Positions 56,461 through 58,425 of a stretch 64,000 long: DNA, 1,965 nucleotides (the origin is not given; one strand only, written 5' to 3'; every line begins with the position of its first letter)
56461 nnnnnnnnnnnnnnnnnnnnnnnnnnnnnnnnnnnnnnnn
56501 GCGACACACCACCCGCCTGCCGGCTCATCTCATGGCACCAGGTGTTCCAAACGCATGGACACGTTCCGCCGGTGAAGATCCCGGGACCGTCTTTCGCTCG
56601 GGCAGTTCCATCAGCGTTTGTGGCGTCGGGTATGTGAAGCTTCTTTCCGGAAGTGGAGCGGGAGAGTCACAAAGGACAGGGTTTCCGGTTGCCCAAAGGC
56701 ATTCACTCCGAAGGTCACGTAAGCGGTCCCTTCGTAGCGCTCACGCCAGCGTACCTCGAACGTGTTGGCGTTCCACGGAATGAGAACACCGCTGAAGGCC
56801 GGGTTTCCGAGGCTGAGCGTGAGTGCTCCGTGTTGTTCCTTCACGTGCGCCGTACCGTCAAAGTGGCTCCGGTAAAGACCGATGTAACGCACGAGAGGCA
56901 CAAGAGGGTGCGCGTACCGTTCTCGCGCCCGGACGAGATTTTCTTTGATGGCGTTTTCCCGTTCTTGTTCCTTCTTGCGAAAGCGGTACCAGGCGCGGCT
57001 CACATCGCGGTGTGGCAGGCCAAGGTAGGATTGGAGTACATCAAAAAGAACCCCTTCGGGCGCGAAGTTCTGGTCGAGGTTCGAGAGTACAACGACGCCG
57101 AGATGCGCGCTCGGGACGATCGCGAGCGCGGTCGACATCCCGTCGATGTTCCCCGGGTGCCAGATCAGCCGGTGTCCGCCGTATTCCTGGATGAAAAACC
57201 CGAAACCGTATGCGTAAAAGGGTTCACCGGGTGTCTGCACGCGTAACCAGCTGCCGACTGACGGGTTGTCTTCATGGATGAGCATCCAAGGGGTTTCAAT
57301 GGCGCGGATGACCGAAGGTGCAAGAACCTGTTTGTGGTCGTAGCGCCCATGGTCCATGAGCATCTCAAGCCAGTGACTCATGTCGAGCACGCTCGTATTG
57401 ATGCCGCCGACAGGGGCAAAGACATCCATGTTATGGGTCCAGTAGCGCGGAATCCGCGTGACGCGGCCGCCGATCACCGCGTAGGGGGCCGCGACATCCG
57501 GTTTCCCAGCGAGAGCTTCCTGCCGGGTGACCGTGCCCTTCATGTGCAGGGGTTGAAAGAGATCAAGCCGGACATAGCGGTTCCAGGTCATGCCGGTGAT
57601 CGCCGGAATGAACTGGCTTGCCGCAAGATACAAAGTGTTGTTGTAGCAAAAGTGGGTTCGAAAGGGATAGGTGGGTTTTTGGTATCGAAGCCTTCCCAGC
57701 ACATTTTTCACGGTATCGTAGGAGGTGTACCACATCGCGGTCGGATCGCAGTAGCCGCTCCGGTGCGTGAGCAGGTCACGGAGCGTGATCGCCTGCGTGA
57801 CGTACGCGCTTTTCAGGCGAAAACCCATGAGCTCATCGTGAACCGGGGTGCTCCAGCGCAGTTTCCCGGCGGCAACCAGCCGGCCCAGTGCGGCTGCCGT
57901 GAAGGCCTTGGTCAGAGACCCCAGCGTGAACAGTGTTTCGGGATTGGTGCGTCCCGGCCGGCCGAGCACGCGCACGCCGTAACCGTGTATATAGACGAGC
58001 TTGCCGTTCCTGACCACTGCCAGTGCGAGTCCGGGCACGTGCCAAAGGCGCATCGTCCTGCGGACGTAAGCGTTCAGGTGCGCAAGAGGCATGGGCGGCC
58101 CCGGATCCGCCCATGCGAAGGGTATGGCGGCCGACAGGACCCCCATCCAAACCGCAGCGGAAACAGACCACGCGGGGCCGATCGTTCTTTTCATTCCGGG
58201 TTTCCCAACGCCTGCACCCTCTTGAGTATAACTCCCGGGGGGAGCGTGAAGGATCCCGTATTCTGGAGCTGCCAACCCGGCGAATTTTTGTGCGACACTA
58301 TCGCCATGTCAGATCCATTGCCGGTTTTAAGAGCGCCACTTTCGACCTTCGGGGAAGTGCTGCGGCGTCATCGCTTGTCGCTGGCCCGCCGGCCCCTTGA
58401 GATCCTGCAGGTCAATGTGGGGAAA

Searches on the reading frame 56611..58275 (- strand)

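Call 51: search_protein_families(library=pfam, proteins=[window:56611-58275:-], max_evalue=0.001)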
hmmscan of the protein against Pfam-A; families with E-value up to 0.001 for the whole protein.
window:56611-58275:- (554 aa): 2 families
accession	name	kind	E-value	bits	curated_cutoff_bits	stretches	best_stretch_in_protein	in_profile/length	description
PF00144.29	Beta-lactamase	-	9.9e-54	183.1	27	1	69-404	3-314/329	Beta-lactamase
PF11954.13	DUF3471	-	4.4e-09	37.1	29.3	1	457-536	8-89/103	Domain of unknown function (DUF3471)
